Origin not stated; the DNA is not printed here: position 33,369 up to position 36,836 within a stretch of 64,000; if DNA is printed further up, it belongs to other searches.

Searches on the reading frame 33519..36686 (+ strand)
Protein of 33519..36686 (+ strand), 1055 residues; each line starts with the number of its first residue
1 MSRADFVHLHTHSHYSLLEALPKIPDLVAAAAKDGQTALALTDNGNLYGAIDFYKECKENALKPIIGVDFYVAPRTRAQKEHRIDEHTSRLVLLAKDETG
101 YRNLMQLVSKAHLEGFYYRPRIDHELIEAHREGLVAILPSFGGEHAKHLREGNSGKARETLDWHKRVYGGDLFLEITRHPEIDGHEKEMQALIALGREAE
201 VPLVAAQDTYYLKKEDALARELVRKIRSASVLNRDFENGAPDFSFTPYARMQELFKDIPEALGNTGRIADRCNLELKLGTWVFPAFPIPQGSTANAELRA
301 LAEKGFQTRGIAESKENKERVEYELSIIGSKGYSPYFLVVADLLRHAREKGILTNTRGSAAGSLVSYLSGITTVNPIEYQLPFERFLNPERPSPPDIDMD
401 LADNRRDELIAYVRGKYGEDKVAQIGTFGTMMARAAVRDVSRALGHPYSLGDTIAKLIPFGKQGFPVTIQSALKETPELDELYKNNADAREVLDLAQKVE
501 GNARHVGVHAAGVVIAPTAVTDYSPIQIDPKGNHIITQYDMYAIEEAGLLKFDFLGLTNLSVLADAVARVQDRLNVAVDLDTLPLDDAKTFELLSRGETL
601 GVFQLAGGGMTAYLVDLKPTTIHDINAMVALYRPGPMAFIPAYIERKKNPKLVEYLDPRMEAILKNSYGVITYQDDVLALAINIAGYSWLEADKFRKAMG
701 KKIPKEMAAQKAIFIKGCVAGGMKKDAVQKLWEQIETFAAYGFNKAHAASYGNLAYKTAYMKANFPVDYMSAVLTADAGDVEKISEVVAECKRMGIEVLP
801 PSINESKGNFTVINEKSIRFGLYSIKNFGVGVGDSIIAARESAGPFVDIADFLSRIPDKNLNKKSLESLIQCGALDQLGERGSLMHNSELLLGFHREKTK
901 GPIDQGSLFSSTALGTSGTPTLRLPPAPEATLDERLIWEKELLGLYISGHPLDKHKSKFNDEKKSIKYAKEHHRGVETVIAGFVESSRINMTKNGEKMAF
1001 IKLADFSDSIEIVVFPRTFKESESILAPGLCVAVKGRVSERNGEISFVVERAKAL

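Call 14: search_protein_families(library=pfam, proteins=[window:33519-36686:+], max_evalue=0.001)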
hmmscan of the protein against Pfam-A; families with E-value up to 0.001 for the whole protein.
window:33519-36686:+ (1055 aa): 5 families
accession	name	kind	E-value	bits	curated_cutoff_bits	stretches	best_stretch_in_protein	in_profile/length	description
PF07733.18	DNA_pol3_alpha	-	2.3e-92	309.7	23.9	1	297-556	2-260/260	Bacterial DNA polymerase III alpha NTPase domain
PF17657.6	DNA_pol3_finger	-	1.7e-50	171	22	1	559-720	1-164/166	Bacterial DNA polymerase III alpha subunit finger domain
PF02811.25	PHP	-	1.1e-47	162.9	26.4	1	8-179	1-164/164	PHP domain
PF14579.12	HHH_6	-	1.1e-26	93.3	25.6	1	795-880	1-85/90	Helix-hairpin-helix motif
PF01336.31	tRNA_anti-codon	-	6.3e-12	45.7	27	1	979-1053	2-73/75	OB-fold nucleic acid binding domain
